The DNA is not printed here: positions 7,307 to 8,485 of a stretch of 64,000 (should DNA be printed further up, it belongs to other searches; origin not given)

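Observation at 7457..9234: Reverse-order DarG-like / DarT-like ADP-ribosylation module with an extended DarT-like protein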

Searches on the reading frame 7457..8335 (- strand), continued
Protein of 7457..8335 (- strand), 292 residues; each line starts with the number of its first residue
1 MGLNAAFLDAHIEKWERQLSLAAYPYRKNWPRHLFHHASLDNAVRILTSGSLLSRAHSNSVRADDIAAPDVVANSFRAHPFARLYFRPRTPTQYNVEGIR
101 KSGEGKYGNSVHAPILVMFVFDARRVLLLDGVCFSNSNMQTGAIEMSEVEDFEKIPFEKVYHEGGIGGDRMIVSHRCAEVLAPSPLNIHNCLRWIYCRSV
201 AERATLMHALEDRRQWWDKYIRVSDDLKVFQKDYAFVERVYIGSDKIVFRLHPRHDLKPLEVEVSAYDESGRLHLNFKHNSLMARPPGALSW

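Call 31: search_solved_structures(query=A2, max_evalue=10, show_alignments=4)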
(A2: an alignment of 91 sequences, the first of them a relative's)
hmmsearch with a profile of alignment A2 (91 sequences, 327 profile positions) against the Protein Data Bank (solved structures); distinct sequences matched with E-value up to 10: 2.
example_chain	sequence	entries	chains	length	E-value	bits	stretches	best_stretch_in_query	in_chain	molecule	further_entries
7omv_AAA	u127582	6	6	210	0.0017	20.7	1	31-97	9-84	DarT domain-containing protein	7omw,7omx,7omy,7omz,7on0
7omu_AAA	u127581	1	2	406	1.2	11.3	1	33-95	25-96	Macro domain-containing protein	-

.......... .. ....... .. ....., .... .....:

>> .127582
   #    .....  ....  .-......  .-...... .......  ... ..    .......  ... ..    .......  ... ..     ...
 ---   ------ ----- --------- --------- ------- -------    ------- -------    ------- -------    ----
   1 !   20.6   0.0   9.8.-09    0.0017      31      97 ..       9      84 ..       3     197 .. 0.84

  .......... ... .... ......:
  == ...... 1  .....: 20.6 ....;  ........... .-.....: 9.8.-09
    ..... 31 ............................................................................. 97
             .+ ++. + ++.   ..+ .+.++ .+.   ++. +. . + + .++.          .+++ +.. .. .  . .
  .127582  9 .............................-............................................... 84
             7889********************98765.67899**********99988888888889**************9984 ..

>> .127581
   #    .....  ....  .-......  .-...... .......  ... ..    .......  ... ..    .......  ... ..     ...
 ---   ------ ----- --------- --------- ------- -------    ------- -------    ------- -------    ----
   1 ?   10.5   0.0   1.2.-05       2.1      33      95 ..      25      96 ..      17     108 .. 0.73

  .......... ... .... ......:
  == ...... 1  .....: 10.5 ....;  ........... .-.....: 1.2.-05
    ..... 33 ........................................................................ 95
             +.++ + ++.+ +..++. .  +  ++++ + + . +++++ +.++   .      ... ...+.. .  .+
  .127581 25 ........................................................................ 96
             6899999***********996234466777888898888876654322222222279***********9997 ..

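Call 37: predict_structure(alignment_id=A2)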
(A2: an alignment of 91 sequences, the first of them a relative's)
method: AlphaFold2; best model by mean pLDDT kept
length: 326 residues; sequences in the alignment: 91
mean_pLDDT: 91.0   pTM: 0.90
mean pLDDT of the five models: 91.0, 90.9, 90.8, 90.5, 89.8
residues with pLDDT >= 90: 240; 70-90: 65; 50-70: 21; < 50: 0
segments of 3 or more residues with pLDDT < 50: none
pLDDT, mean of each block of 10 residues (from residue 1): 95 96 86 95 95 86 63 77 92 84 83 92 98 94 93 96 87 93 97 96 97 96 80 92 96 93 97 97 91 95 97 96 68
secondary structure, 60 per line:
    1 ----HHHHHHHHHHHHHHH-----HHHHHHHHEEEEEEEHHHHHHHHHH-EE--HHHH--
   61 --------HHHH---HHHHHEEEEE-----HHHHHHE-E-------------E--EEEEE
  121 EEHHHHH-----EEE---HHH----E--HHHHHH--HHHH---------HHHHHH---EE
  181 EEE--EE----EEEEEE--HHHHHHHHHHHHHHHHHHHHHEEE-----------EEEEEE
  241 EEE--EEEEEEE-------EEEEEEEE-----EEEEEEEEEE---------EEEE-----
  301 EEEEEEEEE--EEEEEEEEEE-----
elements in order: H5-19 H25-32 E33-39 H40-49 H55-58 H69-72 H76-80 E81-85 H91-96 E116-122 H123-127 E133-135 H149-154 H157-160 H170-175 E179-183 E192-197 H200-220 E221-223 E235-243 E246-252 E260-267 E273-282 E292-295 E301-309 E312-321

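Call 41: fold_search(model_id=the predicted structure, library=pdb)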
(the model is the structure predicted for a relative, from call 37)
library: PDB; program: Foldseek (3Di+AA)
matches with E <= 10: 1749; with E <= 0.001: 24
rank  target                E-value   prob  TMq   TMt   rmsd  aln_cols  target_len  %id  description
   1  7omy_AAA              2.4e-10  1.00  0.50  0.75   3.4       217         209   16  Thermus sp. 2.9 DarT in complex with carba-NAD+ and ssDNA (released 2021-06-23)
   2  7omv                  1.0e-09  1.00  0.50  0.75   3.3       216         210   16  Thermus sp. 2.9 DarT (released 2021-06-23)
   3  7omw                  1.2e-09  1.00  0.48  0.75   3.7       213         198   16  Thermus sp. 2.9 DarT in complex with NAD+ (released 2021-06-23)
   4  7omx                  2.1e-09  1.00  0.48  0.76   3.8       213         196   16  Thermus sp. 2.9 DarT in complex with carba-NAD+ (released 2021-06-23)
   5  7yk3_C                3.0e-07  1.00  0.43  0.61   4.9       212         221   17  Crystal structure of DarTG toxin-antitoxin complex from Mycobacterium tuberculosis (released 2023-05-31)
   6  7yk3_A                3.0e-07  1.00  0.43  0.60   4.2       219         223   18  Crystal structure of DarTG toxin-antitoxin complex from Mycobacterium tuberculosis (released 2023-05-31)
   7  7omu_AAA              8.0e-06  1.00  0.45  0.39   6.8       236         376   15  Thermosipho africanus DarTG in complex with ADP-ribose (released 2021-06-23)
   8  9npe_F                3.0e-04  1.00  0.20  0.10   4.4        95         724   16  Crystal structure of the inactive conformation of a glycoside hydrolase (CapGH2b) from the GH2 family in the space gro (released 2025-11-12)
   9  9npf_D                3.8e-04  1.00  0.20  0.10   5.3       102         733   15  Crystal structure of the inactive conformation of a glycoside hydrolase (CapGH2b) from the GH2 family in the space gro (released 2025-11-12)
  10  9nfe_A                4.1e-04  1.00  0.20  0.09   4.4        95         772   16  Active conformation of a redox-regulated glycoside hydrolase (CapGH2b) from the GH2 family (released 2025-11-12)
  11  9npf_C                4.9e-04  1.00  0.21  0.10   4.4       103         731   14  Crystal structure of the inactive conformation of a glycoside hydrolase (CapGH2b) from the GH2 family in the space gro (released 2025-11-12)
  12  9np9                  6.6e-04  1.00  0.20  0.10   4.5        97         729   14  Crystal structure of the inactive conformation of a glycoside hydrolase (CapGH2b - E553Q Mutant) from the GH2 family in  (released 2025-11-12)
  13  9np8                  7.1e-04  1.00  0.20  0.10   4.4        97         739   14  Crystal structure of the inactive conformation of a glycoside hydrolase (CapGH2b) from the GH2 family in the space group (released 2025-11-12)
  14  3bga_B                7.1e-04  0.99  0.15  0.06   7.5       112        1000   14  Crystal structure of beta-galactosidase from Bacteroides thetaiotaomicron VPI-5482 (released 2007-12-11)
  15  9npc_C                7.5e-04  1.00  0.20  0.10   4.3        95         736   16  Crystal structure of the inactive conformation of a glycoside hydrolase (CapGH2b) from the GH2 family in the space gro (released 2025-11-12)
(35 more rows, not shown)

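Call 63: search_protein_families(library=pfam, proteins=[L003:6664-6978:+, L003:5549-6007:+], max_evalue=10)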
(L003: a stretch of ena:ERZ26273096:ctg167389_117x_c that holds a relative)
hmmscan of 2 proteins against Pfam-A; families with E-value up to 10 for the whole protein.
L003:6664-6978:+ (105 aa): 0 families

L003:5549-6007:+ (153 aa): 2 families
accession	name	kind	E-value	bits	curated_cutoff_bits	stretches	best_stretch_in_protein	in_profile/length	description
PF21761.2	RedAm-like_C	-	0.16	12.7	27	1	21-110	36-125/127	NADPH-dependent reductive aminase-like, C-terminal domain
PF12445.13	FliC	-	0.2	12.4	23.2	1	10-72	47-100/127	Flagellin protein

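Call 67: list_cluster_members(proteins=[P0001, P0121, P0002])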
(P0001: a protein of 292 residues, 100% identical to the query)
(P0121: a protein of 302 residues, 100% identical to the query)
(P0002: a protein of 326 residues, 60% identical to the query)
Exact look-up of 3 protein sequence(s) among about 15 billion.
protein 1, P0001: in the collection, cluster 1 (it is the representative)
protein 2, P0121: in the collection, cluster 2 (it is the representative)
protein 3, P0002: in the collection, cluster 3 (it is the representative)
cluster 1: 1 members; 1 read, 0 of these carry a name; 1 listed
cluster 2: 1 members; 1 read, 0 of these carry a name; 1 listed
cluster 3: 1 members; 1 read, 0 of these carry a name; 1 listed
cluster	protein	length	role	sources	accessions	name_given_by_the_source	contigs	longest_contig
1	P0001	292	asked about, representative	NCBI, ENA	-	-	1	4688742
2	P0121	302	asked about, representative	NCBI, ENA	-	-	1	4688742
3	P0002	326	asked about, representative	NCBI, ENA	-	-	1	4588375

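Call 68: find_encoding_contigs(protein=P0028, flank=8000, max_places=2)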
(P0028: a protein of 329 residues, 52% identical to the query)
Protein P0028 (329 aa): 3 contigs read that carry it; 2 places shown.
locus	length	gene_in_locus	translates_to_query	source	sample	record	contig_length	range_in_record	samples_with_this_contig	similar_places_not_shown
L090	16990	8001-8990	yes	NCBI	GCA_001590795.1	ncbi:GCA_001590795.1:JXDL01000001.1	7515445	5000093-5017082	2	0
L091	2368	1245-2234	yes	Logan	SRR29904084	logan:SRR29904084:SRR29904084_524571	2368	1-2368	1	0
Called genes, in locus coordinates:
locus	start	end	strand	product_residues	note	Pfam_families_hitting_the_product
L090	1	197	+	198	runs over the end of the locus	PF09998:DUF2239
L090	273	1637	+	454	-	PF01554:MatE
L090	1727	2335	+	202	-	PF01323:DSBA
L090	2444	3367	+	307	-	PF02558:ApbA, PF08546:ApbA_C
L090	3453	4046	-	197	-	PF13442:Cytochrome_CBB3 (faint), PF00034:Cytochrom_C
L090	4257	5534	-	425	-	PF23500:DUF7133 (faint), PF22807:TrAA12, PF07995:GSDH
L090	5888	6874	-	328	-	PF01073:3Beta_HSD, PF01370:Epimerase, PF04321:RmlD_sub_bind, PF16363:GDP_Man_Dehyd, PF02719:Polysacc_synt_2, PF07993:NAD_binding_4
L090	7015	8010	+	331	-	PF01661:Macro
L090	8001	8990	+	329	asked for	PF14487:DarT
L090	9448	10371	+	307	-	PF00085:Thioredoxin, PF13098:Thioredoxin_2 (weak), PF13905:Thioredoxin_8 (weak), PF25060:ARM_TT21_2nd (weak), PF14559:TPR_19, PF14561:TPR_20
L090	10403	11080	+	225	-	PF02190:LON_substr_bdg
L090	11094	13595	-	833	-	PF03707:MHYT, PF12860:PAS_7, PF00990:GGDEF, PF00563:EAL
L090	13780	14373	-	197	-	PF01292:Ni_hydr_CYTB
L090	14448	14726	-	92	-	PF13670:PepSY_2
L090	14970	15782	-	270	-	PF01073:3Beta_HSD (weak), PF01370:Epimerase, PF04321:RmlD_sub_bind (faint), PF13460:NAD_binding_10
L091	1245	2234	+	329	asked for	PF14487:DarT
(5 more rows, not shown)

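Call 69: find_encoding_contigs(protein=P0051, flank=8000, max_places=2)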
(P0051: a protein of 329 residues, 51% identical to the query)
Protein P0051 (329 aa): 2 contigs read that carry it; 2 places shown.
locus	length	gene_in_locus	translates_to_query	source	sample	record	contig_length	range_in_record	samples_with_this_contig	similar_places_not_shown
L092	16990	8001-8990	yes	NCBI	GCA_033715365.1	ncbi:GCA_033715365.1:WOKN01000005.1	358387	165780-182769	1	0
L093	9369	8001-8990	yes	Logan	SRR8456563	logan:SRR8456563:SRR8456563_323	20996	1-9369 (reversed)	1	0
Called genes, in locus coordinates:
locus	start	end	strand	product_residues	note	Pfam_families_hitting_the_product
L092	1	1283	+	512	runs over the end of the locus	PF06863:DUF1254, PF06742:DUF1214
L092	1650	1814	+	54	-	-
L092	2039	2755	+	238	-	PF01726:LexA_DNA_bind, PF00717:Peptidase_S24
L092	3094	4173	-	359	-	PF00353:HemolysinCabind (faint)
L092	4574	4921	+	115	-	-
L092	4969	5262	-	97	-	-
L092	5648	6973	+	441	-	PF20172:DUF6538, PF00589:Phage_integrase (weak)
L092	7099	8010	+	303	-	PF01661:Macro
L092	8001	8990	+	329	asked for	PF14487:DarT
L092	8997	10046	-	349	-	PF01068:DNA_ligase_A_M, PF09414:RNA_ligase (weak), PF04679:DNA_ligase_A_C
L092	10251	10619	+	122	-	-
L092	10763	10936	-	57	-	PF12244:DUF3606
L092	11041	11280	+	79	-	-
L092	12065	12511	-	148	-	-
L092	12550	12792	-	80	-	-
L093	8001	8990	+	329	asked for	PF14487:DarT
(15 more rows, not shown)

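Call 70: find_encoding_contigs(protein=P0054, flank=8000, max_places=3)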
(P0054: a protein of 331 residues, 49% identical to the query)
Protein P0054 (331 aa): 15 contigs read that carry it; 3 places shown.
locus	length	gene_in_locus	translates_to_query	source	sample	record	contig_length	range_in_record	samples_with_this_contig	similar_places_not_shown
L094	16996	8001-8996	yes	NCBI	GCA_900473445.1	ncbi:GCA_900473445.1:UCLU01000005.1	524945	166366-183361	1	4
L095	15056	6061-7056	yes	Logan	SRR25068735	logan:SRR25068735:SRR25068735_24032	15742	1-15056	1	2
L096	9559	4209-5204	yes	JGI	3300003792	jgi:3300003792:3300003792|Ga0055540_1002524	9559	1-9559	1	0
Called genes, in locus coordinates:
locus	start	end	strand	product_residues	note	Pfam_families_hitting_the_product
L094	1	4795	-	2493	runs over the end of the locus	PF26745:SPM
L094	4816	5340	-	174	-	-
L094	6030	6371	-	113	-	PF20619:DUF6804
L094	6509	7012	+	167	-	PF00565:SNase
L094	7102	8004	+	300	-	PF01661:Macro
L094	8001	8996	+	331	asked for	PF14487:DarT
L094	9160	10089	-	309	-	-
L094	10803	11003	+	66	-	-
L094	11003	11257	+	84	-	-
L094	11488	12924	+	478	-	PF07693:KAP_NTPase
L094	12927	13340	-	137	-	-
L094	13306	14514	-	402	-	PF13356:Arm-DNA-bind_3, PF22022:Phage_int_M, PF00589:Phage_integrase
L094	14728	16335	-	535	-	PF06956:RtcR, PF00158:Sigma54_activat, PF01078:Mg_chelatase (faint), PF14532:Sigma54_activ_2, PF00004:AAA (weak), PF07728:AAA_5 (weak), PF25601:AAA_lid_14 (weak)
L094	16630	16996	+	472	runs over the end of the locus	PF01139:RtcB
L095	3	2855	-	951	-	?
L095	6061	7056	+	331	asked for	PF14487:DarT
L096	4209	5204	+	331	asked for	PF14487:DarT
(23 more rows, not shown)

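Call 75: find_related_loci(query=A1, collection=viral_contigs, flank=8000)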
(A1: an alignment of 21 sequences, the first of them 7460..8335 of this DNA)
Query A1 (292 aa) in viral_contigs; peptide patterns used: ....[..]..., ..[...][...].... (x = any residue, [..] = any of these).
11 stretches matched a pattern; 4 encode a relative of the query (tblastn E <= 1e-3); 4 distinct loci.
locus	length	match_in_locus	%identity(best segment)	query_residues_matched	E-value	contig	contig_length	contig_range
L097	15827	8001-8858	51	1-286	6e-96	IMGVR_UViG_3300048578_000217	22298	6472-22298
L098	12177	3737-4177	32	26-143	1e-11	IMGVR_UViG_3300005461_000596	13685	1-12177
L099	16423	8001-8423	29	34-143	2e-10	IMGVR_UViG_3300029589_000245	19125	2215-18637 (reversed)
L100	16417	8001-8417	31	34-141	4e-10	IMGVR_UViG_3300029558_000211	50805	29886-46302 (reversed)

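Call 76: search_dna_similar(query=P0002, collection=phages, mode=protein, max_rows=15)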
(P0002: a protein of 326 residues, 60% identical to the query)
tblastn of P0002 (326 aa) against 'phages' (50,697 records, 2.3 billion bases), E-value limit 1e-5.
No match.

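Call 77: search_dna_similar(query=P0002, collection=plasmids, mode=protein, max_rows=30)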
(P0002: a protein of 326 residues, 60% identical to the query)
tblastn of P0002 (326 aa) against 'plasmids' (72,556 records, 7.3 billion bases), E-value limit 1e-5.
Records with a match: 3; places in all: 3; records where one place covers at least 80% of the query: 2.
Best place of each record, by identity: <60% 3.
By first word of the organism name: Rhizobium 2; Agrobacterium 1.
By predicted mobility (MOB-suite, as given by PLSDB): conjugative 2; non-mobilizable 1.
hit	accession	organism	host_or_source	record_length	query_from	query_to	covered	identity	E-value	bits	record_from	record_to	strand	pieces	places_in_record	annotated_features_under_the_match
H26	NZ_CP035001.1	Rhizobium acidisoli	Phaseolus vulgaris,root nodule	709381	1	326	100%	52.1%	5e-96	318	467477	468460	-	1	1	DarT ssDNA thymidine ADP-ribosyltransferase family protein | macro domain-containing protein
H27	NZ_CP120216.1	Agrobacterium leguminum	-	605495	1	326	100%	51.2%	7e-96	317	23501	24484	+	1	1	DarT ssDNA thymidine ADP-ribosyltransferase family protein | macro domain-containing protein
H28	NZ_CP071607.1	Rhizobium binae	lentil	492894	27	140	35%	33.3%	3e-7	59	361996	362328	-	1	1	none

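Call 86: fold_search(model_id=the predicted structure, library=viral)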
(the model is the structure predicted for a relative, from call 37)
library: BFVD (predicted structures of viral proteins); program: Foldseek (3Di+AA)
matches with E <= 10: 1293; with E <= 0.001: 6
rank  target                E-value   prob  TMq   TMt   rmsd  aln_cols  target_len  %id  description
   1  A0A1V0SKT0            6.6e-05  1.00  0.36  0.50   8.0       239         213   13  Uncharacterized protein [Klosneuvirus KNV1]
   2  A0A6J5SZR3            2.1e-04  1.00  0.32  0.34   7.2       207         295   12  Uncharacterized protein [uncultured Caudovirales phage]
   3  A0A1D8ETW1            4.9e-04  1.00  0.20  0.49   4.7       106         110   15  Uncharacterized protein [Propionibacterium phage E1]
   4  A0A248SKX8            5.2e-04  1.00  0.28  0.24   8.4       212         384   15  (no name in the UniProt tables at hand)
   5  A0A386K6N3            8.9e-04  1.00  0.30  0.34   6.3       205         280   11  Uncharacterized protein [Dickeya phage vB_DsoM_JA11]
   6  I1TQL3                9.5e-04  1.00  0.31  0.34   6.9       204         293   11  (no name in the UniProt tables at hand)
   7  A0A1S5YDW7            1.2e-03  1.00  0.35  0.33   7.9       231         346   13  ORF32 [Betabaculovirus altermyunipunctae]
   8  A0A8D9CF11            1.6e-03  0.98  0.19  0.19  13.2       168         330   13  Uncharacterized protein [uncultured marine phage]
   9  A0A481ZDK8            1.8e-03  1.00  0.34  0.43   5.7       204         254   12  Uncharacterized protein [Pithovirus LCPAC406]
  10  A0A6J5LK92            3.2e-03  1.00  0.31  0.21   6.8       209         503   12  ASCH domain containing protein [uncultured Caudovirales phage]
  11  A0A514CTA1            3.2e-03  0.91  0.14  0.26  12.4        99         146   19  Uncharacterized protein [Achromobacter phage Motura]
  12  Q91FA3                3.8e-03  0.99  0.30  0.47   7.9       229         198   12  Uncharacterized protein 422L [Invertebrate iridescent virus 6]
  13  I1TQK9                4.6e-03  0.99  0.31  0.31   7.5       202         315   15  (no name in the UniProt tables at hand)
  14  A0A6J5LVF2            4.6e-03  0.92  0.30  0.32  15.2       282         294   12  Uncharacterized protein [uncultured Caudovirales phage]
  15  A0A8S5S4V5            4.6e-03  0.85  0.20  0.20  12.7       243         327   13  Uncharacterized protein [Siphoviridae sp. ctiV651]
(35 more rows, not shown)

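Call 89: find_encoding_contigs(protein=P0018, flank=8000, max_places=1)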
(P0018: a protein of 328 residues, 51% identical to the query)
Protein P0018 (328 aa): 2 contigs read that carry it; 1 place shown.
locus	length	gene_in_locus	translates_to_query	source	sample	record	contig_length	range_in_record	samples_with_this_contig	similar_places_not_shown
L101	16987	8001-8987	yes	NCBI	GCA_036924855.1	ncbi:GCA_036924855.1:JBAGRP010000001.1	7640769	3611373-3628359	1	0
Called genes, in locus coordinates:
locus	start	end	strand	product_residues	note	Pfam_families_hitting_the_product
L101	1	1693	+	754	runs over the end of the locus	PF00593:TonB_dep_Rec_b-barrel, PF25183:OMP_b-brl_4 (faint)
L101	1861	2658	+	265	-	PF13481:AAA_25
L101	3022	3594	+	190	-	-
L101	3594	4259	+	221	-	PF04586:Peptidase_S78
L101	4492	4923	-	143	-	-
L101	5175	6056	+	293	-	-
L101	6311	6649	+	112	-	PF05119:Terminase_4 (weak)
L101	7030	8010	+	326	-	PF01661:Macro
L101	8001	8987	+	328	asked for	PF14487:DarT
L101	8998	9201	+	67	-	-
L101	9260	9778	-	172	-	-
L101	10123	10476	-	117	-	-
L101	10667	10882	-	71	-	-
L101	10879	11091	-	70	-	-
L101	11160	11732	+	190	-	-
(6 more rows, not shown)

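Call 90: find_encoding_contigs(protein=P0103, flank=8000, max_places=1)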
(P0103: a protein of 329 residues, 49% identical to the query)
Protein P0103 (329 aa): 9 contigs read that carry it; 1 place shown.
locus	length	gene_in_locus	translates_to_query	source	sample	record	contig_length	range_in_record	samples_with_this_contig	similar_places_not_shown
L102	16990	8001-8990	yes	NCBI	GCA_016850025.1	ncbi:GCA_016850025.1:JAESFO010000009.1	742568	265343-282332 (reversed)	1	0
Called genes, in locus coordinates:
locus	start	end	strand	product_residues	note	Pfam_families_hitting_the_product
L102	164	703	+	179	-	PF12802:MarR_2 (weak)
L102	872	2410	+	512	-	PF00501:AMP-binding, PF13193:AMP-binding_C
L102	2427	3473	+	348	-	PF02558:ApbA, PF08546:ApbA_C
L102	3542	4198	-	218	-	PF01625:PMSR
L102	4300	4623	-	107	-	-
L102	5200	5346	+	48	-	-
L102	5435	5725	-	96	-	-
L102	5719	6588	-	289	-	-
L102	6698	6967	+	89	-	PF13560:HTH_31 (weak)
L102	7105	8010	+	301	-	PF01661:Macro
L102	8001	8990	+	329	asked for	PF14487:DarT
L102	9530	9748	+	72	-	-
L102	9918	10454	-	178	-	-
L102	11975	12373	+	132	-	-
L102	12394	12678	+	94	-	-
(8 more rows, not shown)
